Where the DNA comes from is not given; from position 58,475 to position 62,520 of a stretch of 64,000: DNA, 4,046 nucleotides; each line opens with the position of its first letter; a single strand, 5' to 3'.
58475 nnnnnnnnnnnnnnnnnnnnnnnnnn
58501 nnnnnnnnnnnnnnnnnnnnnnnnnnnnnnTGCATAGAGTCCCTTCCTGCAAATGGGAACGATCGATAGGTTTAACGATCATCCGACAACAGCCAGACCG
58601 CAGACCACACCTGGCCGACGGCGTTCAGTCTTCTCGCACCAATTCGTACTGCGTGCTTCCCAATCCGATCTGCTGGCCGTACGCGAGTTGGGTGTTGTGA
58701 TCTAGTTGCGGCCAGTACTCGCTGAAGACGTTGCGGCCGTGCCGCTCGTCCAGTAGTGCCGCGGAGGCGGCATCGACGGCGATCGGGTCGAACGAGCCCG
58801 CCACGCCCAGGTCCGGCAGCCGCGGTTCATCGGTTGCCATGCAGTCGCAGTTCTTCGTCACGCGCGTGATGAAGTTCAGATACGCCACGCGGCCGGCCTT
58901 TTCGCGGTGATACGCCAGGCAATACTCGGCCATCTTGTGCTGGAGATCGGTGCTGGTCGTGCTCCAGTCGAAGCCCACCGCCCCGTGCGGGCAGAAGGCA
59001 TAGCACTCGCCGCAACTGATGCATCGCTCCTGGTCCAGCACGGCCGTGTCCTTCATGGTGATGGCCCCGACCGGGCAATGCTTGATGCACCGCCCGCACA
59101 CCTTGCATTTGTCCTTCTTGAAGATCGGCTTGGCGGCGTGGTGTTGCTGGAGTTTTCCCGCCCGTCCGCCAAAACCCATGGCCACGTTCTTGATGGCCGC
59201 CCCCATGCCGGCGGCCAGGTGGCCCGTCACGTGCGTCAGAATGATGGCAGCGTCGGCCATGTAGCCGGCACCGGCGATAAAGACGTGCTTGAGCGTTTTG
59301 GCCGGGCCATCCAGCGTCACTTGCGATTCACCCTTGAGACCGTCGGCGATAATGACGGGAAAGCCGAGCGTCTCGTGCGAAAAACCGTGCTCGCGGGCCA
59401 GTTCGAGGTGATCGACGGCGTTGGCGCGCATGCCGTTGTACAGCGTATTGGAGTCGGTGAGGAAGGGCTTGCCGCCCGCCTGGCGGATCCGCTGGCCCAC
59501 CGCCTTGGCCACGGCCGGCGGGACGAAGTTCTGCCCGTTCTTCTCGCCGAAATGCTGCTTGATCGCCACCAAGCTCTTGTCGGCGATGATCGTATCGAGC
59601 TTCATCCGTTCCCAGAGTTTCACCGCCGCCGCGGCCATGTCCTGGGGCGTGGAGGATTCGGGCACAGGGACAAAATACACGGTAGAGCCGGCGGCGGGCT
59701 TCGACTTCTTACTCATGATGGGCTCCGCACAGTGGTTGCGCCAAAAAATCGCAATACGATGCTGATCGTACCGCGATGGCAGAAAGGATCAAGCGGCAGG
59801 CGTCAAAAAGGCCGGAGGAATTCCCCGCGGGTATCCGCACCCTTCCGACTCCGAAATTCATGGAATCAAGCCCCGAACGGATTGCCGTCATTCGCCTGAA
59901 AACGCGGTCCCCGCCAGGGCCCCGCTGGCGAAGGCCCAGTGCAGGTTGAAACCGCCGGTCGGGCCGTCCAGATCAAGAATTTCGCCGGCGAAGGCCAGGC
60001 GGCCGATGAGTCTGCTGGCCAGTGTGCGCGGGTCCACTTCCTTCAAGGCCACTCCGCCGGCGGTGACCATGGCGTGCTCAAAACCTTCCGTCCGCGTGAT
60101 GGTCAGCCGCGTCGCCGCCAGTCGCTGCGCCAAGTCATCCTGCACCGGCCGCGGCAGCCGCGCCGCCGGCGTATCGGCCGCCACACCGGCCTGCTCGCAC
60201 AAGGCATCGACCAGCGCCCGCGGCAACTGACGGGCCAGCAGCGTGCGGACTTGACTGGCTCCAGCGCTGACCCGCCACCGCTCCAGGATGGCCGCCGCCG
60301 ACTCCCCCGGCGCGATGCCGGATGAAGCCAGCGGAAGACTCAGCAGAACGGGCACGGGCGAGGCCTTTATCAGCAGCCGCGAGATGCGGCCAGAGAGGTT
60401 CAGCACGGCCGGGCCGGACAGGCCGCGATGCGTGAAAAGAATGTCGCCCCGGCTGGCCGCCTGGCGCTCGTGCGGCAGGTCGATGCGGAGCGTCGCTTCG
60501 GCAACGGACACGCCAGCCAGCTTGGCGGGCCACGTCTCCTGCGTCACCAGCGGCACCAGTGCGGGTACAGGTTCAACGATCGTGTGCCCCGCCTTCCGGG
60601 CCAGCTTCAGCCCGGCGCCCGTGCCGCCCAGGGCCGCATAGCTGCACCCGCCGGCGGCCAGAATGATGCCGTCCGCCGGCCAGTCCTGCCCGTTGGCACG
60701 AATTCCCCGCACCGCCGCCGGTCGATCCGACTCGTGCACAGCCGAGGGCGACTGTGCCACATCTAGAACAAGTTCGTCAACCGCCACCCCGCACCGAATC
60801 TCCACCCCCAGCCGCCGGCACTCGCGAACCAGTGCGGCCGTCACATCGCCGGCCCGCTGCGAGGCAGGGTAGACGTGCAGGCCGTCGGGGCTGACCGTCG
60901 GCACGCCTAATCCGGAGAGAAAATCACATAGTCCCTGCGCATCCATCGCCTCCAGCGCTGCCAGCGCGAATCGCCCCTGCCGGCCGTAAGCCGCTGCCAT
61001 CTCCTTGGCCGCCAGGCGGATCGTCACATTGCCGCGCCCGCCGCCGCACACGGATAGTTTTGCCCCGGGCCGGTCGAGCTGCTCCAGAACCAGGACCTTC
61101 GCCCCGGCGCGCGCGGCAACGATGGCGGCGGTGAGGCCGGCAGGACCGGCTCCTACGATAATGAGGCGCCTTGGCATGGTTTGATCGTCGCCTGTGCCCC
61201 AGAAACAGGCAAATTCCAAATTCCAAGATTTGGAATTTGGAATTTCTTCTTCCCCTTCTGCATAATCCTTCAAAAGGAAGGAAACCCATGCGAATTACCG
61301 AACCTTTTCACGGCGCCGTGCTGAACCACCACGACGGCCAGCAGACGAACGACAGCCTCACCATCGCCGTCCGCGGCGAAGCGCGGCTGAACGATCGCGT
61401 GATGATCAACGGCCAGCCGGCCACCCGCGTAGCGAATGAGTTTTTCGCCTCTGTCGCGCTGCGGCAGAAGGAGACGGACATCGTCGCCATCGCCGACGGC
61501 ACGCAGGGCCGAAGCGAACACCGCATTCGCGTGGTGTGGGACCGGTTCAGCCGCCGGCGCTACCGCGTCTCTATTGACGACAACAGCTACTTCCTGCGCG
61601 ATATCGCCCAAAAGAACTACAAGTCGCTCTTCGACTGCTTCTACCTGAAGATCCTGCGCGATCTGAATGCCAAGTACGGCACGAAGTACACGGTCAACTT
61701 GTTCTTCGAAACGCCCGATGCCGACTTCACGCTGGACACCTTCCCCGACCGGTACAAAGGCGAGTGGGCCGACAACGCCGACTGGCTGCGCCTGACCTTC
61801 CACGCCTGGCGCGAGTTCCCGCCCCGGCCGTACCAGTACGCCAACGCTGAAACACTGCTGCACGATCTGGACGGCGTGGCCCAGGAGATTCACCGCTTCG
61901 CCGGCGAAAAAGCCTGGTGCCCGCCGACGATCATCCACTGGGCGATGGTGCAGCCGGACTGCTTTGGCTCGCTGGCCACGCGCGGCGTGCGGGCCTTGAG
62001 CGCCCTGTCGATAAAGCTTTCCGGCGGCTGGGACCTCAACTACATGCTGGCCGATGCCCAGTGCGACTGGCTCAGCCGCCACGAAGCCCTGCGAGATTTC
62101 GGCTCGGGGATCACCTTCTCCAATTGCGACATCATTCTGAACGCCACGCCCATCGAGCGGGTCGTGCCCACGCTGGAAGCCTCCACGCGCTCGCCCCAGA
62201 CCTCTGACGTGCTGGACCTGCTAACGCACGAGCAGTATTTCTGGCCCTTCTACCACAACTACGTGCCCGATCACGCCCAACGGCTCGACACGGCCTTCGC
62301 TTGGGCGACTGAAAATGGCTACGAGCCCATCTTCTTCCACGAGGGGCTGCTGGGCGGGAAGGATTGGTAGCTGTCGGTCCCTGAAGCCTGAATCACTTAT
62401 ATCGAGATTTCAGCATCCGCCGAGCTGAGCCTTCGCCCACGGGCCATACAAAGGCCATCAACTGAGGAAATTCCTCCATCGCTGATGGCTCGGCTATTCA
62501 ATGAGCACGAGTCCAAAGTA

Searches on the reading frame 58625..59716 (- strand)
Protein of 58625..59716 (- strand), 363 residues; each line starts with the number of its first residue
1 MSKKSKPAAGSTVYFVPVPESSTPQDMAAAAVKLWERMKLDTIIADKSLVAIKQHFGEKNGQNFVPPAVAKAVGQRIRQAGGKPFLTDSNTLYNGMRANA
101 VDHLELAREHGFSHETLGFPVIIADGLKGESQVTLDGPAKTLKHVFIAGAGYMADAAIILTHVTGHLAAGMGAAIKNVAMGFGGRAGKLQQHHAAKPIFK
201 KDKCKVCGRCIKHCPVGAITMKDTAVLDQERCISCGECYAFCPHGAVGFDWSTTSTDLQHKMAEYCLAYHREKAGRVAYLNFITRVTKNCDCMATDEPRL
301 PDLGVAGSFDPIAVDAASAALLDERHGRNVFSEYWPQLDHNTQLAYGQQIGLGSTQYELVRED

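Call 28: search_protein_families(library=pfam, proteins=[window:58625-59716:-], max_evalue=0.001)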
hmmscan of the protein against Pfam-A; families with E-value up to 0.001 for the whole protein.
window:58625-59716:- (363 aa): 13 families
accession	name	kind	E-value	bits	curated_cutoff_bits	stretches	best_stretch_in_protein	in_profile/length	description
PF04015.17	DUF362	-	6.1e-39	134.6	24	1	50-319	1-199/200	Domain of unknown function (DUF362)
PF00037.32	Fer4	-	8.7e-14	51.1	21.1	2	226-246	2-22/24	4Fe-4S binding domain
PF12837.12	Fer4_6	-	2e-11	43.7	25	2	228-246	5-23/24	4Fe-4S binding domain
PF13237.11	Fer4_10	-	1.6e-10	41.2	25.5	2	197-243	2-53/53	4Fe-4S dicluster domain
PF14697.11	Fer4_21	-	6.9e-10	39.4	35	2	225-252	1-31/59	4Fe-4S dicluster domain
PF12838.12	Fer4_7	-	5.7e-09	36.7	27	1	203-246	1-52/52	4Fe-4S dicluster domain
PF12797.12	Fer4_2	-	5.9e-08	32.6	24.5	1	226-243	4-21/22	4Fe-4S binding domain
PF13484.11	Fer4_16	-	8.7e-08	33.3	30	1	203-234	1-31/66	4Fe-4S double cluster binding domain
PF13187.11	Fer4_9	-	1e-07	32.3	27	1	203-246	1-51/52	4Fe-4S dicluster domain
PF25160.1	LdpA_Fe-S-bd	-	4.4e-06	26.8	27.6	0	201-223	25-47/49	LdpA Fe-S cluster-binding domain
PF12800.12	Fer4_4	-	1.9e-05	25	24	1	230-243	2-15/17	4Fe-4S binding domain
PF13183.11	Fer4_8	-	5.5e-05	24.1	27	0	230-247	3-20/68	4Fe-4S dicluster domain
PF17179.9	Fer4_22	-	0.00075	20.7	27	0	193-217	70-94/95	4Fe-4S dicluster domain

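Call 36: find_encoding_contigs(protein=window:58625-59716:-, flank=10000, max_places=1)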
Protein window:58625-59716:- (363 aa): 8 contigs read that carry it; 1 place shown.
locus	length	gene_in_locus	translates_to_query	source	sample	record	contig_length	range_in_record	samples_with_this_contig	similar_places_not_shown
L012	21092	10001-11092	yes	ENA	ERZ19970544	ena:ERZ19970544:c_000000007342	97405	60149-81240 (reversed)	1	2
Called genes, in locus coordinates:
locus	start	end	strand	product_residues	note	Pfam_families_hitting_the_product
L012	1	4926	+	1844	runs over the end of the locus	PF22842:Pel9A-like_beta_helix, PF00801:PKD, PF18911:PKD_4, PF17803:Cadherin_4, PF17892:Cadherin_5, PF17963:Big_9, PF17803:Cadherin_4, PF17892:Cadherin_5, +22 more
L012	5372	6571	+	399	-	PF02563:Poly_export, PF22461:SLBB_2 (faint)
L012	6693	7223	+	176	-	PF10050:DUF2284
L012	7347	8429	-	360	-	-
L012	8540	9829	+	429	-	PF00890:FAD_binding_2 (weak), PF01266:DAO (faint), PF01946:Thi4 (faint), PF03486:HI0933_like, PF07992:Pyr_redox_2 (weak), PF12831:FAD_oxidored (weak), PF13450:NAD_binding_8 (weak), PF22780:HI0933_like_1st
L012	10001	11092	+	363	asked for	PF04015:DUF362, PF14697:Fer4_21 (faint), PF00037:Fer4 (weak), PF12838:Fer4_7, PF13187:Fer4_9, PF13237:Fer4_10, PF00037:Fer4 (weak), PF12837:Fer4_6 (weak), +4 more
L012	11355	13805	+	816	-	PF08447:PAS_3, PF08448:PAS_4 (weak), PF08448:PAS_4, PF13426:PAS_9, PF08448:PAS_4, PF00512:HisKA, PF02518:HATPase_c, PF00072:Response_reg, +4 more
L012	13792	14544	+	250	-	PF00756:Esterase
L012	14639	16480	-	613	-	PF00664:ABC_membrane, PF00005:ABC_tran, PF02463:SMC_N (faint), PF13304:AAA_21 (faint)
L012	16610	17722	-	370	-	PF00155:Aminotran_1_2, PF01041:DegT_DnrJ_EryC1, PF01053:Cys_Met_Meta_PP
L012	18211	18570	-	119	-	-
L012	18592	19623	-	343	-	-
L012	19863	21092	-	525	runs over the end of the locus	PF13509:S1_2 (faint), PF17092:PCB_OB (faint), PF18614:RNase_II_C_S1 (faint), PF00575:S1, PF23459:S1_RRP5, PF00575:S1, PF21710:Spt6_S1 (weak), PF23459:S1_RRP5, +1 more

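Call 82: search_protein_families(library=pfam, proteins=[L012:1-4923:+], max_evalue=0.01)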
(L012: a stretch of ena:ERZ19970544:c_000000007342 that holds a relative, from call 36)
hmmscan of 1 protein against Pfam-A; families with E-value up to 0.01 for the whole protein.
L012:1-4923:+ (1641 aa): 9 families
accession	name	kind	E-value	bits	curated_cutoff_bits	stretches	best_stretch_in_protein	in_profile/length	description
PF17963.7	Big_9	-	5.9e-149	485.8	23.6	9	309-394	1-88/89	Bacterial Ig domain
PF17803.7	Cadherin_4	-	1.4e-102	336.7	25.1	9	750-814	1-71/71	Bacterial cadherin-like domain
PF17892.7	Cadherin_5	-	8.1e-92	301.8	26.5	9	759-846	1-97/98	Cadherin-like domain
PF18911.6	PKD_4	-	7e-17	61.7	27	1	228-300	11-83/85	PKD domain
PF00801.26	PKD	-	1e-16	61.1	23.5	1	228-297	8-76/80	PKD domain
PF16184.11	Cadherin_3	-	3.5e-12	46.7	25.5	0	330-360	23-56/106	Cadherin-like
PF19076.6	CshA_repeat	-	0.00049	21.1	27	0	334-393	42-100/103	Surface adhesin CshA repetitive domain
PF13305.11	TetR_C_33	-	0.00089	20.3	26.8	0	613-638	68-95/103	Tetracyclin repressor-like, C-terminal domain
PF22352.2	K319L-like_PKD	-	0.0027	18.1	27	1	235-302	12-84/84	K319L-like, PKD domain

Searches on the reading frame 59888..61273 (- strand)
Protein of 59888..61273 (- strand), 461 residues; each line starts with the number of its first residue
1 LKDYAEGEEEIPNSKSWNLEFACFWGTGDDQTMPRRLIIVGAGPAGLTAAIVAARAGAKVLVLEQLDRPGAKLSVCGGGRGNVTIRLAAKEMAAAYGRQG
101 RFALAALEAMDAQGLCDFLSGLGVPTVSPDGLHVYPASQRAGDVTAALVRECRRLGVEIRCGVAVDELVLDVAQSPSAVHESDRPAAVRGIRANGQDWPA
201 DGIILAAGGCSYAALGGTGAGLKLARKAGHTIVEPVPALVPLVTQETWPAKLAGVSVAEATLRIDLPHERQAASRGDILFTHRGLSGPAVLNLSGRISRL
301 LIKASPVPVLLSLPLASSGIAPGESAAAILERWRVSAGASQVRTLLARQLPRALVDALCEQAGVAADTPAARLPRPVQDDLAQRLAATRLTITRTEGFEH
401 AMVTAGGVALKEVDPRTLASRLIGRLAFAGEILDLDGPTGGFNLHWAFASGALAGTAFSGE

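Call 33: search_protein_families(library=pfam, proteins=[window:59888-61273:-], max_evalue=1)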
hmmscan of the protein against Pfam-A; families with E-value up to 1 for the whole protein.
window:59888-61273:- (461 aa): 16 families
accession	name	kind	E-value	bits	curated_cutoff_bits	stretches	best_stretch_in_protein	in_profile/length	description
PF03486.20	HI0933_like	-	1.7e-60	205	50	1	36-456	2-243/244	HI0933-like protein Rossmann domain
PF22780.1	HI0933_like_1st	-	2.1e-26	93.2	27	1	236-403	1-165/165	HI0933-like protein barrel and H2TH domain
PF01266.30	DAO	-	4.3e-08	33.5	27.9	2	37-74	2-39/353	FAD dependent oxidoreductase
PF13450.12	NAD_binding_8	-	1.3e-07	32.2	21.9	1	39-71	1-33/68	NAD(P)-binding Rossmann-like domain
PF00890.30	FAD_binding_2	-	1.7e-07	31.3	20.4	1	37-128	2-103/414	FAD binding domain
PF07992.20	Pyr_redox_2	-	2.3e-07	30.9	26.1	0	144-224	185-251/291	Pyridine nucleotide-disulphide oxidoreductase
PF12831.13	FAD_oxidored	-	5.8e-07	29.6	27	1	37-74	2-39/416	FAD dependent oxidoreductase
PF01946.23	Thi4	-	9.5e-06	25.4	26.2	1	36-79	19-63/235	Thi4 family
PF01134.28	GIDA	-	4.1e-05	23.3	22.1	1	37-103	2-67/391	Glucose inhibited division protein A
PF13738.12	Pyr_redox_3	-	4.9e-05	23.2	30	1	38-65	1-29/305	Pyridine nucleotide-disulphide oxidoreductase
PF01494.25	FAD_binding_3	-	0.00012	21.8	22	1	38-68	5-35/349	FAD binding domain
PF00070.33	Pyr_redox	-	0.00015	22.6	22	1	36-70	1-35/82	Pyridine nucleotide-disulphide oxidoreductase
PF01262.27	AlaDh_PNT_C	-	0.0025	17.7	23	1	33-65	27-59/214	Alanine dehydrogenase/PNT, C-terminal domain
PF16912.11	Glu_dehyd_C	-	0.031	14.2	34.9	1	31-75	28-74/211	Glucose dehydrogenase C-terminus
PF05834.18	Lycopene_cycl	-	0.13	11.7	23.4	1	37-65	2-32/380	Lycopene cyclase protein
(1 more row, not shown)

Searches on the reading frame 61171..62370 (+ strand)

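Call 33: search_protein_families(library=pfam, proteins=[window:61171-62370:+], max_evalue=1)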
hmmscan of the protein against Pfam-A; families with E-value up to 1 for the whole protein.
window:61171-62370:+ (399 aa): 1 family
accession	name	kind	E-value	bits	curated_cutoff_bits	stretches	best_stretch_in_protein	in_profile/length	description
PF06832.18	BiPBP_C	-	0.011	16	26.8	1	35-92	7-65/90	Penicillin-Binding Protein C-terminus Family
